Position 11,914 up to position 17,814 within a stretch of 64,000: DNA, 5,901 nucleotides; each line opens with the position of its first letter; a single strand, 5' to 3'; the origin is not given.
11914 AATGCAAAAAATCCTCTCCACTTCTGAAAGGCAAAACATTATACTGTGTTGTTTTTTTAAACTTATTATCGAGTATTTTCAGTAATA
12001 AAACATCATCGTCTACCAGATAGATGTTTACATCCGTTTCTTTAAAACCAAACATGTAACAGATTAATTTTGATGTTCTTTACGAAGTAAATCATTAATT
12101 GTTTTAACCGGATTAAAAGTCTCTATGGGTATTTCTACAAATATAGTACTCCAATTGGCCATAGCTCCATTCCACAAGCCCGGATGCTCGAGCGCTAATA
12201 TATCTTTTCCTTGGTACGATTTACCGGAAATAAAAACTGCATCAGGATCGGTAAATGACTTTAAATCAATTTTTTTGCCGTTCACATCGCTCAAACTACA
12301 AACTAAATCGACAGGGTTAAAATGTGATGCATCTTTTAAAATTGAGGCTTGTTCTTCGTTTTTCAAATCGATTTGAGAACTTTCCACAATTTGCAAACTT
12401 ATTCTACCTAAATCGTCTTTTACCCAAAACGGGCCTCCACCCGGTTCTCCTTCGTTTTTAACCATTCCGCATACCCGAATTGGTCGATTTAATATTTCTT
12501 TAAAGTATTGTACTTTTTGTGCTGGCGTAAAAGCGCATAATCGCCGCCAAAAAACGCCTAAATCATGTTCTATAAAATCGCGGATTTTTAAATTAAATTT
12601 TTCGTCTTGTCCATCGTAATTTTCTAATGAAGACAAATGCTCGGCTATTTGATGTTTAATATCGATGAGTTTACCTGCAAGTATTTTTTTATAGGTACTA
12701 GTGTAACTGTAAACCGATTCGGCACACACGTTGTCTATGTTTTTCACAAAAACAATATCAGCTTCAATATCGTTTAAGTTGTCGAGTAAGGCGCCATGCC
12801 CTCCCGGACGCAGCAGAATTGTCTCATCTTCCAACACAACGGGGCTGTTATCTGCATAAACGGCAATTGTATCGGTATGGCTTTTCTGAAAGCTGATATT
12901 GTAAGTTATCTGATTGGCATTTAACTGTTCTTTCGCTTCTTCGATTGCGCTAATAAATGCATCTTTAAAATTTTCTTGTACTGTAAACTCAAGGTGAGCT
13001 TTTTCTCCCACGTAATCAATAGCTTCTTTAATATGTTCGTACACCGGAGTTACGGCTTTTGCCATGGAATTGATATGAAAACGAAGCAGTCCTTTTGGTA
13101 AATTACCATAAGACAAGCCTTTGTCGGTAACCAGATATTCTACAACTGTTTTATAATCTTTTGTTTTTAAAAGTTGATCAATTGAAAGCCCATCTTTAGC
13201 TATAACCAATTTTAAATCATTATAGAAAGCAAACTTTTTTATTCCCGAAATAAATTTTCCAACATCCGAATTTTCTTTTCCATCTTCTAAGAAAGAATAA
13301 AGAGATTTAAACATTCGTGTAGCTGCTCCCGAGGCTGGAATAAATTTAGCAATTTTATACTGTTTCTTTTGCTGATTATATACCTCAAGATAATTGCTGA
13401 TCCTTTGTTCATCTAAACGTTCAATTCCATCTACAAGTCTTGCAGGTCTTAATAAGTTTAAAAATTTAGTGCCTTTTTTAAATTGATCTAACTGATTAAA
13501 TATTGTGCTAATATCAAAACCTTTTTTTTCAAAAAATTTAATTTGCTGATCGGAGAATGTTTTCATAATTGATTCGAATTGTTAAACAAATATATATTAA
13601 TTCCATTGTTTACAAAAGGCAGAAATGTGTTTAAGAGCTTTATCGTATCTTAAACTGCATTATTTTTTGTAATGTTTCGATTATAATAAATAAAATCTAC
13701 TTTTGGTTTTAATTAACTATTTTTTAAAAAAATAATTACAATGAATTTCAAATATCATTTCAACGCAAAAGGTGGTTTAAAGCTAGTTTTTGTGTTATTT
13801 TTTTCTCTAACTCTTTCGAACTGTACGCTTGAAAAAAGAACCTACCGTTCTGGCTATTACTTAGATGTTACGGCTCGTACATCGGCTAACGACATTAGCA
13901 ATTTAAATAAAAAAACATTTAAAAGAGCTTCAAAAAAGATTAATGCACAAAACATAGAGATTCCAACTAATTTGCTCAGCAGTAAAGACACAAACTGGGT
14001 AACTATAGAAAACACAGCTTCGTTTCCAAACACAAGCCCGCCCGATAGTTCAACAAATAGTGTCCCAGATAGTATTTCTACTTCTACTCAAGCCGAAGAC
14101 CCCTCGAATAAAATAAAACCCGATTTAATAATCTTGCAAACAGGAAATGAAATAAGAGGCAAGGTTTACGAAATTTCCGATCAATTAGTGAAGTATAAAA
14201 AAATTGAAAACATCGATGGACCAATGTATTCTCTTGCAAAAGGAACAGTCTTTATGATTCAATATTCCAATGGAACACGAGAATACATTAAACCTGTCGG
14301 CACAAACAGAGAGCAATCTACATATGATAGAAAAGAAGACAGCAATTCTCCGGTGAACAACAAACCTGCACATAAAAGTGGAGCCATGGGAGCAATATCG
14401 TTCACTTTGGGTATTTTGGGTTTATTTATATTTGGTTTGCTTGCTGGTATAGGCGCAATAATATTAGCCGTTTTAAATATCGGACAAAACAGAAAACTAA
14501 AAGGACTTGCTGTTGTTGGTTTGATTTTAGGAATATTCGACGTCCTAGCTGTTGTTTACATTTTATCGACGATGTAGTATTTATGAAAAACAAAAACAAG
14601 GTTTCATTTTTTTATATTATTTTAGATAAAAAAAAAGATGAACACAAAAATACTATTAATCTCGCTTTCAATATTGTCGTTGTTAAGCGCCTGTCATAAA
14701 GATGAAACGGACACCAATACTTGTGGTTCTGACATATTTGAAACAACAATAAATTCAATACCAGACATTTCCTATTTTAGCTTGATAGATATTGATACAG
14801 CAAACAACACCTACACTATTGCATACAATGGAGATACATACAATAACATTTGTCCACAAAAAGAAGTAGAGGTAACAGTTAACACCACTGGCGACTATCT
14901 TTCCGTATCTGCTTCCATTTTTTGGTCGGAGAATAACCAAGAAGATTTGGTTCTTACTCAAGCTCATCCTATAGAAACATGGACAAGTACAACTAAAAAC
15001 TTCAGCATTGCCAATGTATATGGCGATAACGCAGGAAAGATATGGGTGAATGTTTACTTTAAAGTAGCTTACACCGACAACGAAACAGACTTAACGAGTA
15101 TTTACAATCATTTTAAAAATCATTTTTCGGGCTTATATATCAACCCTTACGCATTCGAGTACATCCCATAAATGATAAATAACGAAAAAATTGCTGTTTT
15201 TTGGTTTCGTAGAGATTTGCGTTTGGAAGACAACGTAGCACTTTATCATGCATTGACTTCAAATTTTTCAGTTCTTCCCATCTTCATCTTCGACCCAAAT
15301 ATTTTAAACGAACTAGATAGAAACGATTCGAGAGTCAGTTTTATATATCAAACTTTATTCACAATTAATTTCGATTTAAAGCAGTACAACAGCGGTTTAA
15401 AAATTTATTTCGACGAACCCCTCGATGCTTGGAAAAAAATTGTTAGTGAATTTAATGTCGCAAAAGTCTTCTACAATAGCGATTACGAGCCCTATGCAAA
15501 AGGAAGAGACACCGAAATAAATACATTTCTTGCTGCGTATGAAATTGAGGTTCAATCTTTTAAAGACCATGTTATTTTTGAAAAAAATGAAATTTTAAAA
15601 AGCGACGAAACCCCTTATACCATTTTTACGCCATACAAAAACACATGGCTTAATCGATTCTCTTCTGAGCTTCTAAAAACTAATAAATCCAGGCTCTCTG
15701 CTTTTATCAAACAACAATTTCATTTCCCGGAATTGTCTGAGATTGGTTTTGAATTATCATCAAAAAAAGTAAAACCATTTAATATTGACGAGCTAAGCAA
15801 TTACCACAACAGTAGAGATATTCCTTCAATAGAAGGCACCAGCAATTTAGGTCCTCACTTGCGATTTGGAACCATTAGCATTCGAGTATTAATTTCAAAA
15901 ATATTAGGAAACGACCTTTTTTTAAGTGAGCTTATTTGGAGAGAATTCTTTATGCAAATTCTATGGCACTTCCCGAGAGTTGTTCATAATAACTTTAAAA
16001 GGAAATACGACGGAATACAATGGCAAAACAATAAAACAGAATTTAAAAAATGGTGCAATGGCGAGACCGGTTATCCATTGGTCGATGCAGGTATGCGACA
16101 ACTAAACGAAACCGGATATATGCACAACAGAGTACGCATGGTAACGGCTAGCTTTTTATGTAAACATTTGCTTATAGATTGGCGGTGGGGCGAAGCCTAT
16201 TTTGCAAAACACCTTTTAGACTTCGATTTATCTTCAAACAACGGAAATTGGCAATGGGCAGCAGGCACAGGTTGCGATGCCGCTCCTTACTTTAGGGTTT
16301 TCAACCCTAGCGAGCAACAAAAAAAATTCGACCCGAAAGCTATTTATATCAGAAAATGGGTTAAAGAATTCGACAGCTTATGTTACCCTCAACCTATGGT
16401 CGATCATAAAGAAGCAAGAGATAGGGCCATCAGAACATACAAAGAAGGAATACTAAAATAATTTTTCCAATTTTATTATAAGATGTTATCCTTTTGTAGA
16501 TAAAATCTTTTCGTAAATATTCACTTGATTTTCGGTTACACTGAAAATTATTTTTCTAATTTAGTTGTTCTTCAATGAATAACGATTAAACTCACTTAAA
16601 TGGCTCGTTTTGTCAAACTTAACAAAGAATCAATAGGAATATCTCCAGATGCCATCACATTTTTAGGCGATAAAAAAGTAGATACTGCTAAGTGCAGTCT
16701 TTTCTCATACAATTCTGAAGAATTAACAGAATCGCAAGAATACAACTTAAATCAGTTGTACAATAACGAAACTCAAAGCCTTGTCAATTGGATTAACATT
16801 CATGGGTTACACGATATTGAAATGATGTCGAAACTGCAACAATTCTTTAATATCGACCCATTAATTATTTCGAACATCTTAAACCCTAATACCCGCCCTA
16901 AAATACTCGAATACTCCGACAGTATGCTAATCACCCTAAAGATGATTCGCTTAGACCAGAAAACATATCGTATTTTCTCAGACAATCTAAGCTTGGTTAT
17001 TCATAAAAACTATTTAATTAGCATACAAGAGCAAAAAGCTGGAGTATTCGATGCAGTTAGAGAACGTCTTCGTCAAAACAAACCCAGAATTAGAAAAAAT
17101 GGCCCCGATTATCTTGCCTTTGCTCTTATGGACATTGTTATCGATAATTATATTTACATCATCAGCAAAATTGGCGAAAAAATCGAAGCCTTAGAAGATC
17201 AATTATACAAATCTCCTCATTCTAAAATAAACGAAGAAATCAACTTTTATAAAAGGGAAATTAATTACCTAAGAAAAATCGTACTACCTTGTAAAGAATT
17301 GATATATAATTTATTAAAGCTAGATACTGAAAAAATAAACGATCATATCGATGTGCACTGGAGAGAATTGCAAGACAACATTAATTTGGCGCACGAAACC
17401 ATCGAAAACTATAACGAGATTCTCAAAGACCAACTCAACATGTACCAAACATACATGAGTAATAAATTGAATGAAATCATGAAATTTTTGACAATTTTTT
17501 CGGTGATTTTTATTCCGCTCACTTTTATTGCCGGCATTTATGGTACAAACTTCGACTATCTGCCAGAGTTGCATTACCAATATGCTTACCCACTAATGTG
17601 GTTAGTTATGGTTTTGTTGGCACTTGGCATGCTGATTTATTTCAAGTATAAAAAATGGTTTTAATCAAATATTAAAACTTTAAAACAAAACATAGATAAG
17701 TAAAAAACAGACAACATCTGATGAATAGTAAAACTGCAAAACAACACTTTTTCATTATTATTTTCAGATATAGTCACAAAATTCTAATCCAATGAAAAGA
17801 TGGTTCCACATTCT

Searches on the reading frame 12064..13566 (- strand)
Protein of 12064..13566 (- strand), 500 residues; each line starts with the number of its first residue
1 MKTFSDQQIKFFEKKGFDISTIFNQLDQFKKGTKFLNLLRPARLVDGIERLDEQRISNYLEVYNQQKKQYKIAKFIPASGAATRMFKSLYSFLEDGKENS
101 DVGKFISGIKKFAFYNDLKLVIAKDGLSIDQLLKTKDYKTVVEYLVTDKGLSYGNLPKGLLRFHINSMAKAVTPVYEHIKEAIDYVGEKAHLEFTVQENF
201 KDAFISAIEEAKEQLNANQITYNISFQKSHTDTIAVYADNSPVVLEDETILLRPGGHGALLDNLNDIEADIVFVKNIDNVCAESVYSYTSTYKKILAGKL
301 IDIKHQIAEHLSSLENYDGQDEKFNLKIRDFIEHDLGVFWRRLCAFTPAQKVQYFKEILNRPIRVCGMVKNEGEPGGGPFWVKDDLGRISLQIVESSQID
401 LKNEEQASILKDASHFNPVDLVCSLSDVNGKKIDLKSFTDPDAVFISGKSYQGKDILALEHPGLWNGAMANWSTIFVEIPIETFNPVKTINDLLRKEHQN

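Call 59: search_protein_families(library=pfam, proteins=[window:12064-13566:-], max_evalue=0.00001)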
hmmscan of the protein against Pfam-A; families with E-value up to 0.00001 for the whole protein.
window:12064-13566:- (500 aa): 1 family
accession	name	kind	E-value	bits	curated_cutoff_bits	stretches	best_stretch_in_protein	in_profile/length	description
PF14134.11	DUF4301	-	7.3e-187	622.7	27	1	6-499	2-507/507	Domain of unknown function (DUF4301)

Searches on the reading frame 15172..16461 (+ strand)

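Call 59: search_protein_families(library=pfam, proteins=[window:15172-16461:+], max_evalue=0.00001)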
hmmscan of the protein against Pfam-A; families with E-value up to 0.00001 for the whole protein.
window:15172-16461:+ (429 aa): 2 families
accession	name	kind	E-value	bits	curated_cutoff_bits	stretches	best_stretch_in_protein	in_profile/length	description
PF03441.19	FAD_binding_7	-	3.6e-76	255.5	27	1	250-402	1-155/203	FAD binding domain of DNA photolyase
PF00875.24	DNA_photolyase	-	5.7e-37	127.6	26.6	1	8-165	1-158/164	DNA photolyase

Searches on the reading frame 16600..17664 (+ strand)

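Call 59: search_protein_families(library=pfam, proteins=[window:16600-17664:+], max_evalue=0.00001)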
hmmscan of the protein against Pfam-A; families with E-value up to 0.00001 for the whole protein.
window:16600-17664:+ (354 aa): 1 family
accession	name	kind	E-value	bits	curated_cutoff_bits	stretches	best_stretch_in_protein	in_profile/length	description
PF01544.23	CorA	-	4e-62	210.6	27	1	62-349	4-291/292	CorA-like Mg2+ transporter protein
